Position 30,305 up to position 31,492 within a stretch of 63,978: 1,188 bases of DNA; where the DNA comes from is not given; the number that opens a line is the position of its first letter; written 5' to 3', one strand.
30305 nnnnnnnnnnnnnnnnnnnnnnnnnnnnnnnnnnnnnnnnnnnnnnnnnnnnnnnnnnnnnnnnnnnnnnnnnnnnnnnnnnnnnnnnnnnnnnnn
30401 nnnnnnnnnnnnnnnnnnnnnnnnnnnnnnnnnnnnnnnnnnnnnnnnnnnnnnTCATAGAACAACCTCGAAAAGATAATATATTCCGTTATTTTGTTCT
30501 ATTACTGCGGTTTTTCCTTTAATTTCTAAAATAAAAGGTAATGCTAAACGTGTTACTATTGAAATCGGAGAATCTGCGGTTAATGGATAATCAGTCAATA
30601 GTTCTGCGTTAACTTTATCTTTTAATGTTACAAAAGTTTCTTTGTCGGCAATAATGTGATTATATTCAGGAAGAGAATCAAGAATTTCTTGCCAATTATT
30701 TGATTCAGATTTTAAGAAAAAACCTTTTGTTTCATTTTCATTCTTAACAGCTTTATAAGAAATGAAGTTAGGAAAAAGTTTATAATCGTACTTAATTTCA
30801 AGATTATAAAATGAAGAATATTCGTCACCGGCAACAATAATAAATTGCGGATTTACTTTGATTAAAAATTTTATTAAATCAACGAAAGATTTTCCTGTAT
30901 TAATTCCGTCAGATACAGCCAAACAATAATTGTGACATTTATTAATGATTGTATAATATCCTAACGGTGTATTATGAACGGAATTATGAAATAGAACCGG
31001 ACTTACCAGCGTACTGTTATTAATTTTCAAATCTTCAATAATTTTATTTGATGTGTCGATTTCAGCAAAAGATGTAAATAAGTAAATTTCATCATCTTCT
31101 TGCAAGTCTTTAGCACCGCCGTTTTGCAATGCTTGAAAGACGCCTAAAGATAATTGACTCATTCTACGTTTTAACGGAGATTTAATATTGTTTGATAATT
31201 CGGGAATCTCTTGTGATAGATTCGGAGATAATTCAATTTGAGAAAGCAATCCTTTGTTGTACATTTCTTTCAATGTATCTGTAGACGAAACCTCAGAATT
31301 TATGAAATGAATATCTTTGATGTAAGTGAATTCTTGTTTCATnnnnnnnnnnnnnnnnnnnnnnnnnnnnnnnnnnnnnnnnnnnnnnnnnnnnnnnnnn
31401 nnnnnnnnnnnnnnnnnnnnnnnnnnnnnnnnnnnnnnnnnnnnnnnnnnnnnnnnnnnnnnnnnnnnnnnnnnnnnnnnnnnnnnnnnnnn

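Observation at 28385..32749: Orphan ACP / ketosynthase / Cys-less KS-like / adenylating ligase / small hydrolase cassette fused onto tpiA-secG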

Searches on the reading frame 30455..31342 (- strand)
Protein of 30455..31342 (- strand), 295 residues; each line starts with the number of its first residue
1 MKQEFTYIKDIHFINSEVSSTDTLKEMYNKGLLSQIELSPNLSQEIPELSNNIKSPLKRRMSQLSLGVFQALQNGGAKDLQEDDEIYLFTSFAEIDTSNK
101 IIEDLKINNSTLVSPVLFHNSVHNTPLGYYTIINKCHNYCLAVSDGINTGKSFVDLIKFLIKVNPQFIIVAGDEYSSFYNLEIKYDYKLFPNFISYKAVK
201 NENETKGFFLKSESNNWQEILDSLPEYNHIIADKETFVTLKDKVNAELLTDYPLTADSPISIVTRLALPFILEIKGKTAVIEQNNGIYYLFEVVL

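Call 3: search_protein_families(library=pfam, proteins=[window:30455-31342:-], max_evalue=1)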
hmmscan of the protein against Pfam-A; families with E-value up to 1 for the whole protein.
window:30455-31342:- (295 aa): 2 families
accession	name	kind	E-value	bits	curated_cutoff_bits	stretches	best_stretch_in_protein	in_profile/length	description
PF13723.12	Ketoacyl-synt_2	-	9.3e-09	35.6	25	1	51-175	20-141/223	Beta-ketoacyl synthase, N-terminal domain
PF15186.11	TEX13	-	0.16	12.1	27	0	192-235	15-54/150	Testis-expressed sequence 13 protein family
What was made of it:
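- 30455..31342 (-): Cys-less, shortened thiolase-fold partner (chain-length-factor type, ApeC-like). PF13723 at 35.6 bits against a gathering score of 25 (call 3).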

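Call 4: search_protein_families(library=ncbifam, proteins=[window:30455-31342:-], max_evalue=1)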
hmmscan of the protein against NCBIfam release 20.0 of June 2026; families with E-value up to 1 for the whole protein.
window:30455-31342:- (295 aa): 0 families

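Call 5: find_homologous_proteins(query=window:30455-31342:-, max_evalue=0.001)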
Query window:30455-31342:- (295 aa): 60 proteins with E <= 0.001 among 1045 candidates.
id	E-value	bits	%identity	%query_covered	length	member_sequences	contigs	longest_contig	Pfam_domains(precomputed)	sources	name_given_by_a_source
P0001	1.8e-185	633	98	100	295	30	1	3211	PF13723.13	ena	-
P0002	9.6e-177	604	94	100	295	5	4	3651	PF13723.13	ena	-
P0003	2.0e-148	511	78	100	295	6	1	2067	PF13723.13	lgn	-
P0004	7.1e-147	506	78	100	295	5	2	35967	PF13723.13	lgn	-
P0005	7.1e-144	496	76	100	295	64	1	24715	PF13723.13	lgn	-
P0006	7.4e-143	493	75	100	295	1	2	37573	PF13723.13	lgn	-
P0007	7.5e-143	493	78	100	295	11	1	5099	PF13723.13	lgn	-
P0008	8.4e-143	493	76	100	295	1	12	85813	PF13723.13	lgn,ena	-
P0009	9.5e-143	493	75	100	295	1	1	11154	PF13723.13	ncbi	-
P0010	1.8e-142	492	77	100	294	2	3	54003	PF13723.13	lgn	-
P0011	3.9e-142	491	75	100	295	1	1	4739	PF13723.13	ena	-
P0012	4.0e-142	491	75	100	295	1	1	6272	PF13723.13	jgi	jgi:hypothetical protein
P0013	5.7e-142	490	75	100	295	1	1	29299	PF13723.13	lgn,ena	-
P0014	5.9e-142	490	75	100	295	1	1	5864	PF13723.13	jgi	jgi:hypothetical protein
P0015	1.3e-141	489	75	100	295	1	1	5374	PF13723.13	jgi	jgi:hypothetical protein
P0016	1.6e-141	489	75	100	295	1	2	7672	PF13723.13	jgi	jgi:hypothetical protein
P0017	2.0e-141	488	75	100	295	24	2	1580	PF13723.13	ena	-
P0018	2.4e-141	488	75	100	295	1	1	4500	PF13723.13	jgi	jgi:hypothetical protein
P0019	2.5e-141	488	75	100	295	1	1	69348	PF13723.13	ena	-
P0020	3.1e-141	488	75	100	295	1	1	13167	PF13723.13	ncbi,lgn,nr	ncbi:MAG: beta-ketoacyl synthase chain length factor [Spirochaetota bacterium]|nr:beta-ketoacyl synt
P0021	3.1e-141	488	75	100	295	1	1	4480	PF13723.13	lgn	-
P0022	3.2e-141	488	74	100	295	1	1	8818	PF13723.13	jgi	jgi:hypothetical protein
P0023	3.7e-141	487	74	100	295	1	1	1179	PF13723.13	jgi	jgi:hypothetical protein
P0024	1.6e-140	485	74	100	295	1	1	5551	PF13723.13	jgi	jgi:hypothetical protein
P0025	1.7e-140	485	74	100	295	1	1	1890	PF13723.13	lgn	-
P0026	1.3e-136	473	74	100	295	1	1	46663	PF13723.13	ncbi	-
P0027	3.7e-136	471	74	100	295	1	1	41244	PF13723.13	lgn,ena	-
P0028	2.4e-124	432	72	91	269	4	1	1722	PF13723.13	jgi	jgi:hypothetical protein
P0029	6.0e-94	333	54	100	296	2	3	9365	PF13723.13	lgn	-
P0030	1.9e-84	301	53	98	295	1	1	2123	PF13723.13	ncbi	-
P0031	7.7e-83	296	50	98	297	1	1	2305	PF13723.13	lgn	-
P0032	8.3e-82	293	50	100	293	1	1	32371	PF13723.13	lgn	-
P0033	7.0e-81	290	49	98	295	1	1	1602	PF13723.13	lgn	-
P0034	1.9e-80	288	46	99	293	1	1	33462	PF13723.13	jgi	jgi:hypothetical protein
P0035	3.3e-78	281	47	98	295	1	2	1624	PF13723.13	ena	-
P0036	1.4e-76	276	48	98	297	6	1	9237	PF13723.13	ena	-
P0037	3.6e-75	271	46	100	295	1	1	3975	PF13723.13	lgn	-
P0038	1.2e-72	263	45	95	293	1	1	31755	PF13723.13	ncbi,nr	ncbi:MAG: beta-ketoacyl synthase chain length factor [Spirochaetes bacterium]|nr:beta-ketoacyl synth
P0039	5.0e-72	261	46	100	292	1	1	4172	PF13723.13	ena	-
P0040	3.1e-68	248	43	98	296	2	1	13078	PF13723.13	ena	-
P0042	2.6e-67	245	43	99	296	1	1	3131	PF13723.13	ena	-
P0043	2.6e-66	242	42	98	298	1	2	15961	PF13723.13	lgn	-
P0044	4.6e-66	241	82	47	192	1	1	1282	PF13723.13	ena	-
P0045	2.8e-65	239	43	99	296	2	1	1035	PF13723.13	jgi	jgi:hypothetical protein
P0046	8.5e-65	237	43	99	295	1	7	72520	PF13723.13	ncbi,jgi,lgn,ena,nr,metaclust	ncbi:MAG: hypothetical protein A2086_11600 [Spirochaetes bacterium GWD1_27_9]|nr:MAG: hypothetical p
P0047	1.5e-64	236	42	98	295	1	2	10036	PF13723.13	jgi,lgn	jgi:hypothetical protein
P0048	3.8e-64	235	43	99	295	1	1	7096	PF13723.13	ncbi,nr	ncbi:MAG: hypothetical protein A2Z98_17535 [Spirochaetes bacterium GWB1_27_13]|nr:MAG: hypothetical 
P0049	5.3e-64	234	44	98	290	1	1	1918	PF13723.13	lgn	-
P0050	1.4e-63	233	43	98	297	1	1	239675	PF13723.13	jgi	jgi:hypothetical protein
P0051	1.8e-63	233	41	98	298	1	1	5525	PF13723.13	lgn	-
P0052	1.0e-62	230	40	98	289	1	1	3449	PF13723.13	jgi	jgi:hypothetical protein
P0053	3.5e-61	225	42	98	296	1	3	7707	PF13723.13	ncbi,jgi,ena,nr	ncbi:MAG TPA: beta-ketoacyl synthase chain length factor [Spirochaetota bacterium]|nr:beta-ketoacyl 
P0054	5.4e-61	225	42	98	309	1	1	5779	PF13723.13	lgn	-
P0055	6.2e-61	224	41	98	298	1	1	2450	PF13723.13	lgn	-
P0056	7.1e-61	224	41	100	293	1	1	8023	PF13723.13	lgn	-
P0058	4.0e-60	222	43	100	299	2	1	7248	PF13723.13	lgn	-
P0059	4.2e-59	218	41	98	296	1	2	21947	PF13723.13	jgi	jgi:hypothetical protein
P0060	1.7e-55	206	40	98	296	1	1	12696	PF13723.13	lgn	-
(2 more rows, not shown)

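Call 7: find_encoding_contigs(protein=window:30455-31342:-, flank=10000, max_places=4)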
Protein window:30455-31342:- (295 aa): 23 contigs read that carry it; 2 places shown.
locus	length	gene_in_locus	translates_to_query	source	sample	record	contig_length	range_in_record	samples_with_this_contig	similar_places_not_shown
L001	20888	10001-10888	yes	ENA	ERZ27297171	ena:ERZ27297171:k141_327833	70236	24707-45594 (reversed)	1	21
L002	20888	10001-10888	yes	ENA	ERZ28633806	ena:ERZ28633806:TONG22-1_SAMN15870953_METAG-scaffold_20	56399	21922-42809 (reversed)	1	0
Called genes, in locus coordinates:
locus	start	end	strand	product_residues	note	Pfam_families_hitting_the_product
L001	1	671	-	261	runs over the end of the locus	PF22935:RM44_endonuclase, PF14622:Ribonucleas_3_3, PF00636:Ribonuclease_3, PF00035:dsrm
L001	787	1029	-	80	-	PF23297:ACP_SdgA_C (weak), PF00550:PP-binding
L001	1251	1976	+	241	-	PF00497:SBP_bac_3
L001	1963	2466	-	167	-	PF13238:AAA_18 (faint), PF01202:SKI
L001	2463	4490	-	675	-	PF00999:Na_H_Exchanger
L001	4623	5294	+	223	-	PF10294:Methyltransf_16, PF05175:MTS (weak), PF06325:PrmA (weak), PF13847:Methyltransf_31, PF08241:Methyltransf_11 (weak), PF13649:Methyltransf_25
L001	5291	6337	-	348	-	PF00512:HisKA, PF02518:HATPase_c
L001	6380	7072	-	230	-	PF04298:Zn_peptidase_2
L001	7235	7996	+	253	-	PF00121:TIM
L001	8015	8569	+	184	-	PF03840:SecG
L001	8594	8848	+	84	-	PF00550:PP-binding (weak)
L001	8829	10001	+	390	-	PF00109:ketoacyl-synt, PF02801:Ketoacyl-synt_C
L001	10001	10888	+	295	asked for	PF13723:Ketoacyl-synt_2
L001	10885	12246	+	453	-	PF00501:AMP-binding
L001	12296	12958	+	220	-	-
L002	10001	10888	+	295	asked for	PF13723:Ketoacyl-synt_2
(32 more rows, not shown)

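Call 8: find_encoding_contigs(protein=P0050, flank=10000, max_places=3)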
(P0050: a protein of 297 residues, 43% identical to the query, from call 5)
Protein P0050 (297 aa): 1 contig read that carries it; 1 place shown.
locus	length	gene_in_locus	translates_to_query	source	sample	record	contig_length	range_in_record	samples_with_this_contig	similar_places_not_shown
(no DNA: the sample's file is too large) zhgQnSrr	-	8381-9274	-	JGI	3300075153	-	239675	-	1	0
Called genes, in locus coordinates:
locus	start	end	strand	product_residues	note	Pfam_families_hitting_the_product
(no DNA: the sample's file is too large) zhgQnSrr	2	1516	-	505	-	?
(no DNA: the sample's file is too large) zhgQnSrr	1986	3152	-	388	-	PF02784:Orn_Arg_deC_N, PF00278:Orn_DAP_Arg_deC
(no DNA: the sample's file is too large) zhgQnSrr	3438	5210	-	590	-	PF00224:PK, PF00391:PEP-utilizers (faint), PF02887:PK_C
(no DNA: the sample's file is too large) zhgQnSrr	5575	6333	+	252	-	PF00121:TIM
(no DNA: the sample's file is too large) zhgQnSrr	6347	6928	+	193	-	PF03840:SecG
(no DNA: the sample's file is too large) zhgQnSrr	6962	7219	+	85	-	PF00550:PP-binding (weak)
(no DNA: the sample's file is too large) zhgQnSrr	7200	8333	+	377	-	PF00109:ketoacyl-synt, PF02801:Ketoacyl-synt_C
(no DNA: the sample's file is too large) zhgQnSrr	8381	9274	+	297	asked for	PF13723:Ketoacyl-synt_2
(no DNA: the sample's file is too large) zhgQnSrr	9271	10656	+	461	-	PF00501:AMP-binding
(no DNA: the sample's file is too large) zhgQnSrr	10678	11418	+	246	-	-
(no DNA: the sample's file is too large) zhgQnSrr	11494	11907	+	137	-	-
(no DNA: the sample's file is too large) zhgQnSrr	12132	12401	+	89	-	-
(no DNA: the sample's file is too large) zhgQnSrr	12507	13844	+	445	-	PF00152:tRNA-synt_2 (faint), PF13393:tRNA-synt_His, PF03129:HGTP_anticodon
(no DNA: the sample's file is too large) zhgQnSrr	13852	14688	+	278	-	-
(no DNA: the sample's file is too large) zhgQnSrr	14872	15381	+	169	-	PF01252:Peptidase_A8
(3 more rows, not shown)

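Call 10: find_related_loci(query=A1, collection=genome_contigs, flank=10000)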
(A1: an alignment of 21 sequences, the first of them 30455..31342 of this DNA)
Query A1 (295 aa) in genome_contigs; peptide patterns used: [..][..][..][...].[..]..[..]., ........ (x = any residue, [..] = any of these).
265 stretches matched a pattern; 183 encode a relative of the query (tblastn E <= 1e-3); the best 80 are kept; 80 distinct loci.
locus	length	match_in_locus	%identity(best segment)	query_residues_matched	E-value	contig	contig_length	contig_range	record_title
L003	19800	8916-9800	78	1-295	8e-158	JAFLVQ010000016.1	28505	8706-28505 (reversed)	MAG: Spirochaetales bacterium isolate HAN109 Seq16, whole genome shotgun sequence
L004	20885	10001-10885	77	1-295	4e-151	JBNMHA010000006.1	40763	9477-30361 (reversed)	MAG: Spirochaetales bacterium isolate CM_BacRGI584.134 k141_303669_length_40763_cov_18.3653, whole genome shotgun sequen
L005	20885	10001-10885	75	1-295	1e-150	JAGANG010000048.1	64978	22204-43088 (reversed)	MAG: Spirochaetales bacterium isolate RGIG8597 Water_deer_Cecum.Co__c807347, whole genome shotgun sequence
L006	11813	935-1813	75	1-293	2e-148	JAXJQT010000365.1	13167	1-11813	MAG: Spirochaetota bacterium isolate DOME_MAG_2687 2687_C0211_k141_284432, whole genome shotgun sequence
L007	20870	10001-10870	48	6-295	2e-82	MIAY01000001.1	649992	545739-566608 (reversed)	MAG: Spirochaetes bacterium GWE1_32_154 gwe1_scaffold_0, whole genome shotgun sequence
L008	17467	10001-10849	45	13-293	2e-78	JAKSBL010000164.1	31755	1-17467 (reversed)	MAG: Spirochaetes bacterium isolate MAG.183 k141_10086934, whole genome shotgun sequence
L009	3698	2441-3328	40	1-295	2e-70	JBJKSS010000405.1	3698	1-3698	MAG: Spirochaetota bacterium isolate Bin_88 S1Ck127_417426_flag_1_multi_6.0000_len_3698, whole genome shotgun sequence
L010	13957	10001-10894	41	1-295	4e-70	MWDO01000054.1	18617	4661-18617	MAG: Spirochaetes bacterium ADurb.Bin133 BWX91_contig000054, whole genome shotgun sequence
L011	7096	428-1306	43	5-295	8e-70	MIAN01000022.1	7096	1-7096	MAG: Spirochaetes bacterium GWB1_27_13 gwb1_scaffold_11687, whole genome shotgun sequence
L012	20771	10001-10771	44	34-295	1e-69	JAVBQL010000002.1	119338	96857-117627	MAG: Spirochaetota bacterium isolate EPI_MAG_00166 c_000002951497, whole genome shotgun sequence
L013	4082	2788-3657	42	1-293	3e-69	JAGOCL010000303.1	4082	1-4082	MAG: Spirochaetes bacterium isolate Go_SlDig_bin_318 Go_SlDig_78755_length_4082_cov_6.397219, whole genome shotgun seque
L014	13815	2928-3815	41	1-295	2e-68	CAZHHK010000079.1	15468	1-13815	MAG TPA_asm: uncultured Spirochaetales bacterium isolate SRP167436_co1_204 genome assembly, contig: NODE_6203_length_154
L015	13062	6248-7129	43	1-293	2e-67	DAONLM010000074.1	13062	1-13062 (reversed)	MAG TPA_asm: Spirochaetota bacterium isolate AMR_MDS_3687 NODE_3920_length_13062_cov_13.499962, whole genome shotgun seq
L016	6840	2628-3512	44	3-295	2e-66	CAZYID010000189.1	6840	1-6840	MAG TPA_asm: uncultured Spirochaetales bacterium isolate binchicken_co129_611 genome assembly, contig: NODE_37659_length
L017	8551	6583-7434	41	8-288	1e-63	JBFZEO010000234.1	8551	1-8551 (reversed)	MAG: Spirochaetota bacterium isolate PPR_0589 k121_5501027, whole genome shotgun sequence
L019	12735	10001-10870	38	5-295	1e-52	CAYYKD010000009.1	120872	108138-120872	MAG TPA_asm: uncultured Spirochaetales bacterium isolate binchicken_co113_85 genome assembly, contig: NODE_142_length_12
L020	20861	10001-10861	33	8-295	5e-46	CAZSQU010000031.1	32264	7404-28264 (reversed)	MAG TPA_asm: uncultured Spirochaetales bacterium isolate binchicken_co309_6 genome assembly, contig: NODE_770_length_322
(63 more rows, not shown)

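Call 14: search_solved_structures(query=window:30455-31342:-, max_evalue=1, show_alignments=2)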
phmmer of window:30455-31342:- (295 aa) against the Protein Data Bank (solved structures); distinct sequences matched with E-value up to 1: 1.
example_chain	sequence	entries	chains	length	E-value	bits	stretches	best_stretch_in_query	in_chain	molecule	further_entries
6qsp_B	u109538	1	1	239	0.023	17.4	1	84-154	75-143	Uncharacterized protein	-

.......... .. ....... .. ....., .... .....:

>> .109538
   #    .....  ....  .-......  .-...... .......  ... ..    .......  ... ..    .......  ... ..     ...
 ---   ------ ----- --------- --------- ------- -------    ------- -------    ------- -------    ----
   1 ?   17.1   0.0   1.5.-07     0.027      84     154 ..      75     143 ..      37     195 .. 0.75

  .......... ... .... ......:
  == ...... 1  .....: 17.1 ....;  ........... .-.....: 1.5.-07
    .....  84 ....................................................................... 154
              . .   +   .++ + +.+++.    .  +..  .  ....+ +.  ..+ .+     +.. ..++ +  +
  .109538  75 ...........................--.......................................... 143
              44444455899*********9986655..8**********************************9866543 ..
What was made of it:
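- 30455..31342 (-): The only PDB sequence hit is 6qsp_B ApeC (call 14).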
